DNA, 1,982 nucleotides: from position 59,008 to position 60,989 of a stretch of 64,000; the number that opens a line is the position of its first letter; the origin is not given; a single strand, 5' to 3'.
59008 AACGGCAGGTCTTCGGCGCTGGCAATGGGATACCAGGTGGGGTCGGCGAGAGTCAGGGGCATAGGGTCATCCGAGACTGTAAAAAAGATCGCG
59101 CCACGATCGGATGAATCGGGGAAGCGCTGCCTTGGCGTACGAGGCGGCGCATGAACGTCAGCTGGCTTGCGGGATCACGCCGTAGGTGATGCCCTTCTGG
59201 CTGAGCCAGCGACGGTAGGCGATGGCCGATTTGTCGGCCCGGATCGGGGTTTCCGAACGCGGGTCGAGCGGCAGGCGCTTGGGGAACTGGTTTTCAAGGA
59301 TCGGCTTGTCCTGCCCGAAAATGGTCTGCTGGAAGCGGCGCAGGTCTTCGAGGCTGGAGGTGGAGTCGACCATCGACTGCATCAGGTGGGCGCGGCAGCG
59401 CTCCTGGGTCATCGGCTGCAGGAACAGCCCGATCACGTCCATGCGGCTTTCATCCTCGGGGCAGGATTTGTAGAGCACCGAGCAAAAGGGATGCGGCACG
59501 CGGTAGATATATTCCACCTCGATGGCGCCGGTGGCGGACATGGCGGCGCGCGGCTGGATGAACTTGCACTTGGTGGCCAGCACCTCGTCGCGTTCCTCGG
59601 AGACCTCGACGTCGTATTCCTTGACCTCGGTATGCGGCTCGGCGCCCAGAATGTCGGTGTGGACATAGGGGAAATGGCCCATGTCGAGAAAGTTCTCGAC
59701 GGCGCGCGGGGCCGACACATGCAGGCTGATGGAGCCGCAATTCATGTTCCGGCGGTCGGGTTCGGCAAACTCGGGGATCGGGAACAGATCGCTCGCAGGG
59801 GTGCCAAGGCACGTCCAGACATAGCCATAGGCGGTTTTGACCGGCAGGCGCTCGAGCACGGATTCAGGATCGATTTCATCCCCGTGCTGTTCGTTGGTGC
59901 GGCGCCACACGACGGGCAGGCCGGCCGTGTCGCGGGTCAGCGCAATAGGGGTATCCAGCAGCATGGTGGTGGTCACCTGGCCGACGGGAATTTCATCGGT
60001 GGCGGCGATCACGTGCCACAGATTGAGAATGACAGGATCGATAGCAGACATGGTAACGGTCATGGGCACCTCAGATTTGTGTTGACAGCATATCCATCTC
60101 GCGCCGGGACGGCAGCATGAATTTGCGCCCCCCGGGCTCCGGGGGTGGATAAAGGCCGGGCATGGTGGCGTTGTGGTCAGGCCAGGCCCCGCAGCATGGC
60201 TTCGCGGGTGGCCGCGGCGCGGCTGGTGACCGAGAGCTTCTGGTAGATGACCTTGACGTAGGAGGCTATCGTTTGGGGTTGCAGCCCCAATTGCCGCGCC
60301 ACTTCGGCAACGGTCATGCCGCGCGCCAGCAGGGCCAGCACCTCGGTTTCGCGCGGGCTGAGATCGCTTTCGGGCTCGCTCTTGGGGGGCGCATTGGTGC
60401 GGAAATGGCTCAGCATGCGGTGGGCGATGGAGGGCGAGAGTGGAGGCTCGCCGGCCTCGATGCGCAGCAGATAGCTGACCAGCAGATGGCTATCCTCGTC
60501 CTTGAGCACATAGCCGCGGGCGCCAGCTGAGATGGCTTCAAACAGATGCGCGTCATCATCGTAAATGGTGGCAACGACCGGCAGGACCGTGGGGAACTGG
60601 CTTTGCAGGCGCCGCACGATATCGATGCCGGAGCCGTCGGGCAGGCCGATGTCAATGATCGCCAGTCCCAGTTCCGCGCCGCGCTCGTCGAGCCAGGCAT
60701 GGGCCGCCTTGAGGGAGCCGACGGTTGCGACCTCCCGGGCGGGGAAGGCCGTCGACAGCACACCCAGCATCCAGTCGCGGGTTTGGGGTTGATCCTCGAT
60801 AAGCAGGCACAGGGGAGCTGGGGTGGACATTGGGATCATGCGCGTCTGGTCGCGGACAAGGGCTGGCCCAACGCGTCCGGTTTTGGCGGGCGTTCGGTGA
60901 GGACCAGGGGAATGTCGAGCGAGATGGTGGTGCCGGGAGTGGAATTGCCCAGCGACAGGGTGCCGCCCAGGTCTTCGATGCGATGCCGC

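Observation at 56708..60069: Split Rieske oxygenase with the NdmC/NdmD/NdmE architecture (catalytic subunit without Rieske cluster + Rieske-reductase fusion + GST-fold subunit)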

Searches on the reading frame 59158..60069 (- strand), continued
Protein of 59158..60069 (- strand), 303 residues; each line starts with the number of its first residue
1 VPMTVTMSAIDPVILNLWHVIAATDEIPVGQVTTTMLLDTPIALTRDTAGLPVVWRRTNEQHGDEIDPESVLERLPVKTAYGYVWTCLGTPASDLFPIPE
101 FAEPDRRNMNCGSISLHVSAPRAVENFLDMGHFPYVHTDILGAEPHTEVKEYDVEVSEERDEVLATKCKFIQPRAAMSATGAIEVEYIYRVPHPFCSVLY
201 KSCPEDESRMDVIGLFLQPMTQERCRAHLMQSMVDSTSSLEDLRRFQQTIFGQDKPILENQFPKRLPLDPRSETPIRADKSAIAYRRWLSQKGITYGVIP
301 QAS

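Call 63: search_protein_families(library=ncbifam, proteins=[L005:8785-9822:-, L005:13451-14566:-, L007:13376-14743:+, L008:11489-12868:+, L001:10869-11954:+, L001:15412-16401:+, L007:7819-8913:-, L001:4742-5773:+, L007:14942-18499:-], max_evalue=0.00001)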
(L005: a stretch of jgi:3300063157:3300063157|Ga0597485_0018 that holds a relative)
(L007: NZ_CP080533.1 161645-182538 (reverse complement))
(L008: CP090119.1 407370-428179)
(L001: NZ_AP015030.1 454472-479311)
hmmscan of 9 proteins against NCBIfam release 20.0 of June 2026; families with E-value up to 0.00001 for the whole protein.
L005:8785-9822:- (345 aa): 5 families
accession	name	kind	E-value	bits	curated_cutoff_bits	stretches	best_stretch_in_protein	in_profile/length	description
NF011599.0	PRK15025.1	equivalog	3.6e-60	204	356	1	11-343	5-331/349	ureidoglycolate dehydrogenase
TIGR03175.1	AllD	equivalog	1.5e-55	188.7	496.2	1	10-344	4-332/349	ureidoglycolate dehydrogenase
NF007504.0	PRK10098.1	equivalog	2.2e-50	171.4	336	1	5-341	3-335/360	malate/lactate/ureidoglycolate dehydrogenase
NF040650.1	sulfolac_dhydr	equivalog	2.6e-48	164.9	500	1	22-337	16-320/339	L-sulfolactate dehydrogenase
NF009750.0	PRK13260.1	equivalog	1.5e-24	86.7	316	1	27-337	21-323/332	3-dehydro-L-gulonate 2-dehydrogenase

L005:13451-14566:- (371 aa): 0 families

L007:13376-14743:+ (455 aa): 22 families
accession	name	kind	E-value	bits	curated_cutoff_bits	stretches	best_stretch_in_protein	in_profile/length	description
TIGR02967.1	guan_deamin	equivalog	2.2e-123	412.2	375.4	1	22-447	2-401/401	guanine deaminase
NF006679.0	PRK09228.1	subfamily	7.1e-74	249.1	351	1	20-449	25-428/433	guanine deaminase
NF005557.0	PRK07228.1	equivalog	9.7e-50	169.5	522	1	62-449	46-411/445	5'-deoxyadenosine deaminase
NF006252.0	PRK08393.1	equivalog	5.7e-39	134.3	617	1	56-449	38-397/424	N-ethylammeline chlorohydrolase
NF006549.0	PRK09045.1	equivalog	9.8e-38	129.9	540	1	21-450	24-414/444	TRZ/ATZ family hydrolase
NF004701.0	PRK06038.1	equivalog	2.5e-31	108.9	609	1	54-449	39-400/432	N-ethylammeline chlorohydrolase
NF006055.0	PRK08203.1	equivalog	5.5e-31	107.6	532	1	61-448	51-423/455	8-oxoguanine deaminase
NF004801.0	PRK06151.1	subfamily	3.5e-27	95.4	416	1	71-449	57-436/491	chlorohydrolase family protein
NF006056.0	PRK08204.1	subfamily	3e-22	79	391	1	58-450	44-415/449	hypothetical protein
NF009059.0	PRK12393.1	equivalog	1.1e-21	77.1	543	1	63-448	53-428/460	amidohydrolase family protein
NF006681.0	PRK09229.1-2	equivalog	4.5e-21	75.1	362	1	191-449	182-423/451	formimidoylglutamate deiminase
NF012037.0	PRK15493.1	equivalog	1.9e-20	73.1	779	1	20-448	16-406/435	bifunctional S-methyl-5'-thioadenosine deaminase/S-adenosylhomocysteine deaminase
NF004995.0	PRK06380.1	subfamily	8.5e-20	71.1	567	1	39-450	18-398/418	metal-dependent hydrolase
NF005211.0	PRK06687.1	equivalog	1.4e-19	70.1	703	1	66-347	52-322/419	TRZ/ATZ family protein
TIGR02022.1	hutF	equivalog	1e-16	60.7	413.05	1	186-448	178-428/455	formimidoylglutamate deiminase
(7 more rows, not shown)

L008:11489-12868:+ (459 aa): 23 families
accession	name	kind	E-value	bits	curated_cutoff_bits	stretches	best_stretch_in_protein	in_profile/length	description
NF006055.0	PRK08203.1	equivalog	1.6e-110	369.7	532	1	6-454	8-447/455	8-oxoguanine deaminase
NF009059.0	PRK12393.1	equivalog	4.9e-82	276.1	543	1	3-456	6-454/460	amidohydrolase family protein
NF005557.0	PRK07228.1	equivalog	1.6e-62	211.7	522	1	5-455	4-435/445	5'-deoxyadenosine deaminase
NF004701.0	PRK06038.1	equivalog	3.2e-46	157.9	609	1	26-455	24-424/432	N-ethylammeline chlorohydrolase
NF006549.0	PRK09045.1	equivalog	1.5e-40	139.1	540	1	21-451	25-433/444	TRZ/ATZ family hydrolase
NF006056.0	PRK08204.1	subfamily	3.2e-37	128.4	391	1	3-455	4-438/449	hypothetical protein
NF006252.0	PRK08393.1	equivalog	1.9e-35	122.7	617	1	26-452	21-418/424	N-ethylammeline chlorohydrolase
NF004801.0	PRK06151.1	subfamily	2.4e-35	122.3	416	1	12-454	11-459/491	chlorohydrolase family protein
TIGR02967.1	guan_deamin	equivalog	5.8e-34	117.7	375.4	1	44-403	26-368/401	guanine deaminase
NF012037.0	PRK15493.1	equivalog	1.1e-33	116.7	779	1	53-450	49-426/435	bifunctional S-methyl-5'-thioadenosine deaminase/S-adenosylhomocysteine deaminase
NF006679.0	PRK09228.1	subfamily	3.7e-33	114.9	351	1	28-408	34-398/433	guanine deaminase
NF005211.0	PRK06687.1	equivalog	1.8e-32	112.7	703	1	49-436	44-412/419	TRZ/ATZ family protein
TIGR03314.1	Se_ssnA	subfamily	1.6e-31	109.7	455.5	1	5-452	2-432/441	putative selenium metabolism protein SsnA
NF006681.0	PRK09229.1-2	equivalog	3.9e-30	105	362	1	23-439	19-431/451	formimidoylglutamate deiminase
NF005540.0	PRK07203.1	equivalog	1.5e-29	103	444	1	5-452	3-433/444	putative aminohydrolase SsnA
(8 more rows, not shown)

L001:10869-11954:+ (361 aa): 0 families

L001:15412-16401:+ (329 aa): 0 families

L007:7819-8913:- (364 aa): 1 family
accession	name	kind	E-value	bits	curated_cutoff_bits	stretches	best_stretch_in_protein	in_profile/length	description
NF047927.1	ABC_BMP_B6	equivalog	3.8e-14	52.6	400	1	44-325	12-300/314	putative B6 ABC transporter substrate-binding protein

L001:4742-5773:+ (343 aa): 2 families
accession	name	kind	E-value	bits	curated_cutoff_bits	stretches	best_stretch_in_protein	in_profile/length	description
NF052579.1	BetMthstMoxSdmAMthl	equivalog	4.1e-16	58.9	600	1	25-181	18-179/351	4beta-methylsterol monooxygenase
NF041683.1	ant_diox_AndAb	equivalog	2.2e-06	27.8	150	1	25-101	2-80/100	anthranilate 1,2-dioxygenase ferredoxin subunit AndAb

L007:14942-18499:- (1185 aa): 13 families
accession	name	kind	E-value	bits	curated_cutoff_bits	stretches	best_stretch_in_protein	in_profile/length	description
TIGR03194.1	4hydrxCoA_A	equivalog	7e-52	176.8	994.55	3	592-730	604-746/746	4-hydroxybenzoyl-CoA reductase subunit alpha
TIGR03196.1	pucD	equivalog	6.9e-51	173.5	783.65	3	178-545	2-383/763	xanthine dehydrogenase subunit D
NF041671.1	peri_hyde_PaoC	equivalog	1.2e-48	166.1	1180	2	256-582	115-442/735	aldehyde oxidoreductase molybdenum-binding subunit PaoC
NF043082.1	XdhA_XDHase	equivalog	4.6e-47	160.6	780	3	592-729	608-751/758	xanthine dehydrogenase subunit XdhA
NF007426.0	PRK09970.1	equivalog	1.6e-44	152.2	916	3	247-547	103-402/761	xanthine dehydrogenase molybdenum-binding subunit XdhA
TIGR03311.1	Se_dep_XDH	equivalog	1.9e-41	142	830.45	2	178-542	161-543/848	selenium-dependent xanthine dehydrogenase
NF041018.1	glyceraldDH_alpha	equivalog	3.8e-41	141.3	790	3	600-726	610-740/741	glyceraldehyde dehydrogenase subunit alpha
NF040766.1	CODH_aero_grp5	exception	3.6e-33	114.8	950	3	600-725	650-780/785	aerobic carbon-monoxide dehydrogenase large subunit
TIGR02965.1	xanthine_xdhB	equivalog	7.8e-33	113.6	849.5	2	251-539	93-375/758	xanthine dehydrogenase molybdopterin binding subunit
NF045668.1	pterin_aldehy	equivalog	2.5e-29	102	1100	2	593-731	765-905/905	molybdopterin-dependent aldehyde oxidoreductase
TIGR03313.1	Se_sel_red_Mo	hypoth_equivalog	3.6e-28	97.7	1101.9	3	573-731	789-950/951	molybdopterin-dependent oxidoreductase Mo/Fe-S-binding subunit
TIGR02416.1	CO_dehy_Mo_lg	equivalog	1.1e-19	70.1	991.15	1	595-726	628-767/770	aerobic carbon-monoxide dehydrogenase large subunit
TIGR02969.1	mam_aldehyde_ox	subfamily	5.3e-06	24.2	1912.3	0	36-111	1022-1097/1330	aldehyde oxidase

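Call 71: search_protein_families(library=pfam, proteins=[L082:6111-7259:+, L082:7428-8279:-, L082:8755-9288:-, L082:13201-15261:+, L082:15896-17056:-, L056:1771-3735:+, L056:3764-5233:+, L056:5230-7677:+, L056:8271-9830:+, L056:13271-13888:+], max_evalue=0.000001)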
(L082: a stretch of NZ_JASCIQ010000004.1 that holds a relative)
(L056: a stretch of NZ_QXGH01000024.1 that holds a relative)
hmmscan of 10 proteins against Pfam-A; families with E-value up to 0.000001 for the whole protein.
L082:6111-7259:+ (382 aa): 2 families
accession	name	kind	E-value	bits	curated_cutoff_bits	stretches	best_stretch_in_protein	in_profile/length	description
PF18844.6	baeRF_family2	-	6.9e-37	127.3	26.9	1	118-268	1-149/149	Bacterial archaeo-eukaryotic release factor family 2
PF18854.6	baeRF_family10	-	5.6e-14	53.1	27.1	1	104-246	1-142/143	Bacterial archaeo-eukaryotic release factor family 10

L082:7428-8279:- (283 aa): 0 families

L082:8755-9288:- (177 aa): 1 family
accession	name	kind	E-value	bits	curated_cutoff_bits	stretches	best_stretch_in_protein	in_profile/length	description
PF14206.11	Cys_rich_CPCC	-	1.6e-32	111.5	24.5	1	54-128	1-75/75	Cysteine-rich CPCC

L082:13201-15261:+ (686 aa): 2 families
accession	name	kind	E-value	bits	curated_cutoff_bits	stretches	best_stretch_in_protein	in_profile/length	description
PF00860.26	Xan_ur_permease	-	2.3e-101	339.8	27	1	45-430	2-388/389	Permease family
PF09349.15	OHCU_decarbox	-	5.9e-35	121.5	24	1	487-643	1-154/155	OHCU decarboxylase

L082:15896-17056:- (386 aa): 2 families
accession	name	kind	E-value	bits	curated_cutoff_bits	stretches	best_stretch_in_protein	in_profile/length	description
PF00561.26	Abhydrolase_1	-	9e-17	62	25.8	1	132-236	12-120/245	alpha/beta hydrolase fold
PF12697.13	Abhydrolase_6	-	8.1e-08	33.6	26.3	1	132-290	10-166/217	Alpha/beta hydrolase family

L056:1771-3735:+ (654 aa): 2 families
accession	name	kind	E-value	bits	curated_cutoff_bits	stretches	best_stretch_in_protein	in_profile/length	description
PF00860.26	Xan_ur_permease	-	6.4e-107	358.1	27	1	37-421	2-388/389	Permease family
PF09349.15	OHCU_decarbox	-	1.8e-37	129.7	24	1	477-633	1-154/155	OHCU decarboxylase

L056:3764-5233:+ (489 aa): 3 families
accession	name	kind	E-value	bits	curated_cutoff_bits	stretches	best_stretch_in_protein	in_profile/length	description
PF00941.27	FAD_binding_5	-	8.9e-51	172.5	27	1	210-373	5-169/170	FAD binding domain in molybdopterin dehydrogenase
PF03450.22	CO_deh_flav_C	-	5.8e-26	91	25.5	1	382-480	3-101/102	CO dehydrogenase flavoprotein C-terminal domain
PF01799.25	Fer2_2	-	3.6e-21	75.5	30.3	1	83-175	1-74/75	[2Fe-2S] binding domain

L056:5230-7677:+ (815 aa): 3 families
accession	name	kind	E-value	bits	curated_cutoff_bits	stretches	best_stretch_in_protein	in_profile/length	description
PF20256.3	MoCoBD_2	-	2.2e-99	333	27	1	411-703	2-283/283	Molybdopterin cofactor-binding domain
PF02738.23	MoCoBD_1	-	2.5e-88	295.8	27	1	153-385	12-244/244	Molybdopterin cofactor-binding domain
PF01315.27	Ald_Xan_dh_C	-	2.3e-23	83.1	31.3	1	27-133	1-110/110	Aldehyde oxidase and xanthine dehydrogenase, a/b hammerhead domain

L056:8271-9830:+ (519 aa): 2 families
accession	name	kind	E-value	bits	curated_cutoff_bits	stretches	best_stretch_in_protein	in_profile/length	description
PF01979.26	Amidohydro_1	-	4.9e-50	171.2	25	1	154-517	2-345/345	Amidohydrolase family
PF07969.17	Amidohydro_3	-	5e-12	46.5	29.7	0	334-517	292-471/472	Amidohydrolase family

L056:13271-13888:+ (205 aa): 0 families
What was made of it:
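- XDH subunits, an amidohydrolase and a permease-OHCU-decarboxylase fusion in Nocardioides and Streptomyces (call 71). The Nocardioides locus already encodes a complete XDH next to A-B-C (call 71), which would make a second xanthine hydroxylase redundant.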

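Call 72: search_protein_families(library=pfam, proteins=[L059:5042-6391:-, L059:7677-8414:-, L059:8411-9751:-, L059:18226-19638:+, L059:19960-20553:+, L046:5624-6997:-, L046:7062-7817:-, L046:7823-8821:-, L046:8855-9868:+, L046:13163-14932:-], max_evalue=0.000001)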
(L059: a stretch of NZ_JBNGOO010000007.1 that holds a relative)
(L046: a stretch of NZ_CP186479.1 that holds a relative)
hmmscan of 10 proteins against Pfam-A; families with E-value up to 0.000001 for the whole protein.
L059:5042-6391:- (449 aa): 3 families
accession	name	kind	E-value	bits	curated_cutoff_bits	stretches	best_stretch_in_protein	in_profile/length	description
PF13458.12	Peripla_BP_6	-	9.8e-71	239.6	31.7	1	79-423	1-338/343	Periplasmic binding protein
PF13433.12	Peripla_BP_5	-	6.5e-31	108.2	27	1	80-419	1-332/363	Periplasmic binding protein domain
PF01094.35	ANF_receptor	-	4.2e-13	49.5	25.4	1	106-244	9-146/353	Receptor family ligand binding region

L059:7677-8414:- (245 aa): 1 family
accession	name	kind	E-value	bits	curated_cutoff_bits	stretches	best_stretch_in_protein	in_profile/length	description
PF00072.30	Response_reg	-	2e-15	57.4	30.2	1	4-119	2-110/111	Response regulator receiver domain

L059:8411-9751:- (446 aa): 2 families
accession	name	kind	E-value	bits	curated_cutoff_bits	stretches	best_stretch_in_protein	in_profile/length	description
PF02518.31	HATPase_c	-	6.4e-10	39.9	26.4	1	346-434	4-109/111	Histidine kinase-, DNA gyrase B-, and HSP90-like ATPase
PF01590.32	GAF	-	3.7e-07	31.2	22.4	1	58-196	3-131/133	GAF domain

L059:18226-19638:+ (470 aa): 2 families
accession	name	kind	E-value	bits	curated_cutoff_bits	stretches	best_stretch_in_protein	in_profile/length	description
PF01979.26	Amidohydro_1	-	2.4e-46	159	25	1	78-457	2-343/345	Amidohydrolase family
PF07969.17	Amidohydro_3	-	3.2e-08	33.9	29.7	1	209-459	242-471/472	Amidohydrolase family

L059:19960-20553:+ (197 aa): 1 family
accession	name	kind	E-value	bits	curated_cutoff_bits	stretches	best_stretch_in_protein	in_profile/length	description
PF20093.5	DUF6484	-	1.6e-18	67.6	27.6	1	39-98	1-61/61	Domain of unknown function (DUF6484)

L046:5624-6997:- (457 aa): 0 families

L046:7062-7817:- (251 aa): 1 family
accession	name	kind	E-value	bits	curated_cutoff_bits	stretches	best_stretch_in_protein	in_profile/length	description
PF13580.11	SIS_2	-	6.4e-41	140.1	27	1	9-147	1-138/138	SIS domain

L046:7823-8821:- (332 aa): 2 families
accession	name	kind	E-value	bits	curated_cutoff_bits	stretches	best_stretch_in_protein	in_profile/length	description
PF01380.27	SIS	-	1.2e-17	64.4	25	1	158-286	2-130/131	SIS domain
PF01418.23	HTH_6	-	3.2e-13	49.9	28.3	1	32-100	5-73/77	Helix-turn-helix domain, rpiR family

L046:8855-9868:+ (337 aa): 1 family
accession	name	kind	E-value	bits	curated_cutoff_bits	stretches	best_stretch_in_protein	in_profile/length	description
PF01869.26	BcrAD_BadFG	-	1e-11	45.3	31.5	1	12-308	3-271/271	BadF/BadG/BcrA/BcrD ATPase family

L046:13163-14932:- (589 aa): 1 family
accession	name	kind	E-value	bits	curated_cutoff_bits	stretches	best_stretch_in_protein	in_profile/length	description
PF02518.31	HATPase_c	-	1.4e-14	54.9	26.4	1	485-588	2-109/111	Histidine kinase-, DNA gyrase B-, and HSP90-like ATPase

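Call 83: search_protein_representatives(protein=window:59161-60063:-)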
Query: 301 residues. Proteins with E-value up to 0.001 (for the whole library): 1228; up to 1e-10: 534; up to 1e-30: 119. The best 150 are listed.
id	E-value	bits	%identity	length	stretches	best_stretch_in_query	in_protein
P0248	5.6e-98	344.3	52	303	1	1-299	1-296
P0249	4.0e-89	315.2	51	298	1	5-298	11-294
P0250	5.5e-81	288.5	46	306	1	7-299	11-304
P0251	1.3e-79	283.9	50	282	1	1-297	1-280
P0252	2.7e-78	279.7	56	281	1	72-296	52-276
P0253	1.1e-77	277.6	53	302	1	5-300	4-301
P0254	1.9e-77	276.9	54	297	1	72-297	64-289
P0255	8.6e-76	271.4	47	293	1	5-296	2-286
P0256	6.7e-72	258.7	46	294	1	7-296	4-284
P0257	1.4e-71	257.6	47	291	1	8-296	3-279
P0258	3.3e-71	256.4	51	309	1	52-298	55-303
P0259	1.2e-67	244.7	45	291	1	4-300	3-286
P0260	5.0e-67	242.6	50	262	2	8-185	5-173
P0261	1.7e-66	240.9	52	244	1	6-237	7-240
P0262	2.1e-66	240.6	47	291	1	63-297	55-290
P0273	1.8e-58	214.6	43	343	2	73-299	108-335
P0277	1.1e-57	212.0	41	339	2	74-297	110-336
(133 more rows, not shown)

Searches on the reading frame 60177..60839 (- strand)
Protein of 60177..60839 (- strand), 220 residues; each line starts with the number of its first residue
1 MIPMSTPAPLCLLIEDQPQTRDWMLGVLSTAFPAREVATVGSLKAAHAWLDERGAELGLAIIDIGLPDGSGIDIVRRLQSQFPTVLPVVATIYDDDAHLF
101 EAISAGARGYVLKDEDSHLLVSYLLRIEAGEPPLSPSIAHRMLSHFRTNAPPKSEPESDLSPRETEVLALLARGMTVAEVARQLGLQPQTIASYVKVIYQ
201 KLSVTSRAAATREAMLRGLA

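Call 3: search_protein_families(library=pfam, proteins=[window:60177-60839:-], max_evalue=0.01)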
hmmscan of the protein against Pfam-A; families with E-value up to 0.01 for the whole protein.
window:60177-60839:- (220 aa): 15 families
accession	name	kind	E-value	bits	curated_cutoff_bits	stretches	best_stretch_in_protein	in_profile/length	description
PF00196.25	GerE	-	1.2e-15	57.3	23.5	1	159-213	2-56/57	Bacterial regulatory proteins, luxR family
PF00072.30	Response_reg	-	4.7e-14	52.9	30.2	1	12-122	2-108/111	Response regulator receiver domain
PF01381.28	HTH_3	-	6.2e-05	23.4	23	0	170-195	5-30/55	Helix-turn-helix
PF13560.12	HTH_31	-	0.00021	22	27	0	172-194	12-34/64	Helix-turn-helix domain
PF13551.12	HTH_29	-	0.00031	21.2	28.1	1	166-196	3-34/64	Winged helix-turn helix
PF13384.12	HTH_23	-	0.00033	20.8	24.6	1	166-195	9-38/50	Homeodomain-like domain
PF14493.12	HTH_40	-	0.00087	20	27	1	166-197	4-35/89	Helix-turn-helix domain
PF13542.12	HTH_Tnp_ISL3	-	0.0014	18.5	27.4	1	169-192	21-44/51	Helix-turn-helix domain of transposase family ISL3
PF13518.12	HTH_28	-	0.0017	18.8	25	1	166-196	4-34/52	Helix-turn-helix domain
PF08281.18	Sigma70_r4_2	-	0.0018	18.3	25.7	1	160-196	11-48/54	Sigma-70, region 4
PF05344.16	DUF746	-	0.0029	18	26.9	1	164-198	2-36/64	Domain of Unknown Function (DUF746)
PF01527.26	HTH_Tnp_1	-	0.0035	18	24.1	1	171-204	20-53/75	Transposase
PF13936.12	HTH_38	-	0.0055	16.9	27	0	168-192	14-38/44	Helix-turn-helix domain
PF12840.13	HTH_20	-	0.0065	16.9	27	0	167-194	9-37/51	Helix-turn-helix domain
PF13693.12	HTH_35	-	0.0073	16.7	25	0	169-195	10-36/75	Winged helix-turn-helix DNA-binding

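Call 4: search_protein_families(library=ncbifam, proteins=[window:60177-60839:-], max_evalue=0.01)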
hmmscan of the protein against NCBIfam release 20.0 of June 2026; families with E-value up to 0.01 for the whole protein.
window:60177-60839:- (220 aa): 52 families (the best 25 are shown)
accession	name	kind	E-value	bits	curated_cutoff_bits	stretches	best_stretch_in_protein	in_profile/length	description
NF047785.1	respo_reg_MadR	equivalog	5.1e-25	88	300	1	13-219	5-208/209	MadR family response regulator transcription factor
NF007935.0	PRK10651.1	equivalog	5.8e-23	81.2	250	1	11-210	9-206/216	two-component system response regulator NarL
NF052445.1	RespRegMctR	equivalog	6.1e-22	78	300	1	12-219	5-204/205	two-component system response regulator MctR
NF007685.0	PRK10360.1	equivalog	6.7e-19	68.5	258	1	14-208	7-186/196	response regulator transcription factor UhpA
NF007018.1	PRK09483.1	equivalog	2.2e-18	66.7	280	1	53-218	44-207/217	UvrY/SirA/GacA family response regulator transcription factor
NF011896.0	PRK15369.1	equivalog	8.7e-17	61.4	242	1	58-206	51-196/211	two component system response regulator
NF007708.0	PRK10403.1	equivalog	1e-16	61.1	343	1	12-211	10-205/215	nitrate/nitrite response regulator protein NarP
NF006900.1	PRK09390.1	equivalog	9.2e-12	44.9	255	1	39-216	30-199/203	response regulator FixJ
NF007403.0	PRK09935.1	equivalog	4e-11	42.9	271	1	54-206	47-196/210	fimbria biosynthesis transcriptional regulator FimZ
NF008098.0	PRK10840.1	equivalog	5e-11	42.5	235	1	60-206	53-197/216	response regulator transcription factor RcsB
NF041830.1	RR_TF_ErdR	exception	4.3e-10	39.7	390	1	37-210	31-201/213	response regulator transcription factor ErdR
TIGR03541.1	reg_near_HchA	equivalog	1.2e-08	34.8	215.6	1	149-218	161-230/232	PA1136 family autoinducer-binding transcriptional regulator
NF033791.1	ActR_PrrA_rreg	equivalog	3.6e-08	33.6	250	1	36-141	27-132/173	ActR/PrrA/RegA family redox response regulator transcription factor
NF007505.1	PRK10100.1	equivalog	5.2e-08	32.8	250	1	112-211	98-196/204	biofilm master transcriptional regulator CsgD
NF003420.0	PRK04841.1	equivalog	7.6e-08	30.8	537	1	157-214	836-893/903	HTH-type transcriptional regulator MalT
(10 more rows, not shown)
